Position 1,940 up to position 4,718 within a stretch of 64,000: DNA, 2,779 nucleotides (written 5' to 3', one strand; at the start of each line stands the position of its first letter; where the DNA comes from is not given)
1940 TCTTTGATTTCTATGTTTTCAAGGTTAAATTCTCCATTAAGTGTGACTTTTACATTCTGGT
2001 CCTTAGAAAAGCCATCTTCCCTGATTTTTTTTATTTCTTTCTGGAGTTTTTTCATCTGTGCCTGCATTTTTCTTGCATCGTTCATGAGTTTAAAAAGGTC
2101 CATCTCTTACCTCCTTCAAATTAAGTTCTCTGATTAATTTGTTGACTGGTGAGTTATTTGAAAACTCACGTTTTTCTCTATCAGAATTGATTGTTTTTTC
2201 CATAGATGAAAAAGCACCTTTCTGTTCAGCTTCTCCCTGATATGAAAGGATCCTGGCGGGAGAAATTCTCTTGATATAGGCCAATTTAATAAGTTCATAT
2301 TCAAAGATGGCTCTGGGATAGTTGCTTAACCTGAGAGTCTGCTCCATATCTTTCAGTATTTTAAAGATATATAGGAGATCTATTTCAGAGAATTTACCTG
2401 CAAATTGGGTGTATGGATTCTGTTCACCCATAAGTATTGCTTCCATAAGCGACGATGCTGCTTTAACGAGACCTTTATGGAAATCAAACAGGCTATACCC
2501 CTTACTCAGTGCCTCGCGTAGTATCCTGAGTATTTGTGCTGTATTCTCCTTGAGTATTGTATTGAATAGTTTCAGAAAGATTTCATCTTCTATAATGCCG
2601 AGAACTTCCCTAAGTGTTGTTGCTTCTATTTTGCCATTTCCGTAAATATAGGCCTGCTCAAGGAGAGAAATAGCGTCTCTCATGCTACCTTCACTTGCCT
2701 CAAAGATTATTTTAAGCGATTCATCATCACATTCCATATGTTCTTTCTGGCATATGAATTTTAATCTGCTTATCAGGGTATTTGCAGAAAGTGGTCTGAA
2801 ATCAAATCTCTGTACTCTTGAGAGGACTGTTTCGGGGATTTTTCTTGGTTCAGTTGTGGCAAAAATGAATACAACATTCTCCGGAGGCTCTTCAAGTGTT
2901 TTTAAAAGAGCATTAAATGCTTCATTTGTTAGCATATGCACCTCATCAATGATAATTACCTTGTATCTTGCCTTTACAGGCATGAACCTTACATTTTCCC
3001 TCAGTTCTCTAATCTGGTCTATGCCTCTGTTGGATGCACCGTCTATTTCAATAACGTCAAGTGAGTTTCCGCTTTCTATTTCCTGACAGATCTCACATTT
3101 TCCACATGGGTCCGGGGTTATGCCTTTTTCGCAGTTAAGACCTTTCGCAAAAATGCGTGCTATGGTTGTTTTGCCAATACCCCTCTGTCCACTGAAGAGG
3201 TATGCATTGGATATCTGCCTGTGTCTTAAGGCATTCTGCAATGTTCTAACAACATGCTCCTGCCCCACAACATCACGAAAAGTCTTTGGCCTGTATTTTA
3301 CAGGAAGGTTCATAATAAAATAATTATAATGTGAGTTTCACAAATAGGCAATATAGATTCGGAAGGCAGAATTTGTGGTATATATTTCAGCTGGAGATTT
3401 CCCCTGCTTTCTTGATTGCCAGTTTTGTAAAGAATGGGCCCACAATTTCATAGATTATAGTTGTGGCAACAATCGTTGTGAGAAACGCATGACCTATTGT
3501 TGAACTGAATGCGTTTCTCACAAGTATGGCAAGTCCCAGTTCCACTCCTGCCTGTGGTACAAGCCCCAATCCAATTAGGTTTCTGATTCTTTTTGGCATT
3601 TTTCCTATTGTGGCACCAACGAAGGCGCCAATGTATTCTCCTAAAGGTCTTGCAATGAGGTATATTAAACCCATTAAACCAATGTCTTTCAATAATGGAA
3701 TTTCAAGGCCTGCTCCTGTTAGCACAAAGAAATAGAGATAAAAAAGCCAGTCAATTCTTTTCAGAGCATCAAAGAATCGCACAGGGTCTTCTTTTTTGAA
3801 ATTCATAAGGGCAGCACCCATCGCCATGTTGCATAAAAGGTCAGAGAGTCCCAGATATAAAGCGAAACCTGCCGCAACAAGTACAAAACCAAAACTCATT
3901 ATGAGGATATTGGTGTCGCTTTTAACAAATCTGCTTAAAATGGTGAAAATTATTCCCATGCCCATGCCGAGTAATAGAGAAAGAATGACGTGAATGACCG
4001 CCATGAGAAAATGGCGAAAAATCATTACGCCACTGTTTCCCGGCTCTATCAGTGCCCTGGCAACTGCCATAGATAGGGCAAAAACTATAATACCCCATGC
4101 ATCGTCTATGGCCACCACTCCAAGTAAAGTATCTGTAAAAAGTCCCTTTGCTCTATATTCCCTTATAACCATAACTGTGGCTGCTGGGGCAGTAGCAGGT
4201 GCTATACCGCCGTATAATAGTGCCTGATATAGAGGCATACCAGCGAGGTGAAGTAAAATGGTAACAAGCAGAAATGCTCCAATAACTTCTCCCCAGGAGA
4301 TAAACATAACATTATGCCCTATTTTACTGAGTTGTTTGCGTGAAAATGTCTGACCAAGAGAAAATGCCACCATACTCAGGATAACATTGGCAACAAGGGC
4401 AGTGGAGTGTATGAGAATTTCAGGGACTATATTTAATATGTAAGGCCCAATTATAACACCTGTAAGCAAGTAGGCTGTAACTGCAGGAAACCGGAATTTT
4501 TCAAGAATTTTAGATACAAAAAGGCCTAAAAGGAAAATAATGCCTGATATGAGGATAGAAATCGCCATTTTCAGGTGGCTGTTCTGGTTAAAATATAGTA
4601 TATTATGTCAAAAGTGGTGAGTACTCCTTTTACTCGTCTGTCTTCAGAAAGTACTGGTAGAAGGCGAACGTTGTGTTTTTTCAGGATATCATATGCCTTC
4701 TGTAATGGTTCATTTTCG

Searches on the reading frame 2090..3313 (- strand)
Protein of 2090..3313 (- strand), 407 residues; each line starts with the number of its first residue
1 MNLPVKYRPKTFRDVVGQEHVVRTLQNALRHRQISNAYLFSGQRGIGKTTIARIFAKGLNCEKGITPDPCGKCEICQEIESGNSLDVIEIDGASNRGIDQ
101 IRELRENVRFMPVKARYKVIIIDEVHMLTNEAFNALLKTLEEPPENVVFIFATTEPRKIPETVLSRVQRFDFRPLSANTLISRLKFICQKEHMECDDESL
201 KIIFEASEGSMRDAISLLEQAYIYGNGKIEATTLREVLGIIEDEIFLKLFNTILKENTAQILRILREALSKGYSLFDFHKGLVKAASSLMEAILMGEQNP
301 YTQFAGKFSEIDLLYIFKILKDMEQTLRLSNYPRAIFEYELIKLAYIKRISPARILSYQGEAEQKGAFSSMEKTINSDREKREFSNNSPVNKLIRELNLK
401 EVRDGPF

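Call 51: search_protein_families(library=pfam, proteins=[window:2090-3313:-], max_evalue=0.0001)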
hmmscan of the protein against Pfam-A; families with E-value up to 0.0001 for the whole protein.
window:2090-3313:- (407 aa): 10 families
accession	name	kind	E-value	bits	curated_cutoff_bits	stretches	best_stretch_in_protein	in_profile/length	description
PF13177.12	DNA_pol3_delta2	-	6.4e-48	163.2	27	1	17-175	1-160/161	DNA polymerase III, delta subunit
PF00004.35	AAA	-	2.8e-15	57.4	21.2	1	39-171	2-124/131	ATPase family associated with various cellular activities (AAA)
PF22608.2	DNAX_ATPase_lid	-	1.3e-13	50.9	27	1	182-227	4-49/49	DNA polymerase III clamp loader subunit, ATPase lid domain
PF05496.18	RuvB_N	-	2.8e-08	34.1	27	1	8-69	2-67/159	Holliday junction DNA helicase RuvB P-loop domain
PF12169.13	DNA_pol3_gamma3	-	2.1e-07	31.3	24.4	1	230-351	2-134/143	DNA polymerase III subunits gamma and tau domain III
PF13401.12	AAA_22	-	2.7e-07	31.4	27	1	38-154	8-123/130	AAA domain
PF13191.12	AAA_16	-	4.9e-06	27.6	32.6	0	15-77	2-80/167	AAA ATPase domain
PF13173.12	AAA_14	-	5.8e-06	26.8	27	1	36-176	3-124/129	AAA domain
PF21960.2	RCF1-5-like_lid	-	1e-05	25.8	27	1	182-221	1-41/43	RCF1/5-like, AAA+ ATPase lid domain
PF06068.19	TIP49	-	9e-05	22.2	23.8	0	119-153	277-310/347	TIP49 P-loop domain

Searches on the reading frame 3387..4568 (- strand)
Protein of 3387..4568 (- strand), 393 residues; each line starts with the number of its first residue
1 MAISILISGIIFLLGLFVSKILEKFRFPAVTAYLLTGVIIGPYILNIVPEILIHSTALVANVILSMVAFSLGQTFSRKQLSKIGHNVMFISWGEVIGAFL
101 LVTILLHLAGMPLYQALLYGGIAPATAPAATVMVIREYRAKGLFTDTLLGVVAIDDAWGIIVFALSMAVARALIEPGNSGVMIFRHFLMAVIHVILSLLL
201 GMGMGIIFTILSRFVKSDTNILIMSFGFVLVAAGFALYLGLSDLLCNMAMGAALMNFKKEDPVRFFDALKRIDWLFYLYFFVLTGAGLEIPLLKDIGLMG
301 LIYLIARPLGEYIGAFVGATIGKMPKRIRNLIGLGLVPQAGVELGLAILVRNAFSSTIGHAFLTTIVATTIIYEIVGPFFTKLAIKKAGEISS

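Call 51: search_protein_families(library=pfam, proteins=[window:3387-4568:-], max_evalue=0.0001)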
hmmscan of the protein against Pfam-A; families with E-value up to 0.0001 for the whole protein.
window:3387-4568:- (393 aa): 1 family
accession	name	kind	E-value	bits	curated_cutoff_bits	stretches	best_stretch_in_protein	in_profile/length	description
PF00999.27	Na_H_Exchanger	-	1.5e-29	103.5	26.2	1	16-376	4-364/375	Sodium/hydrogen exchanger, transmembrane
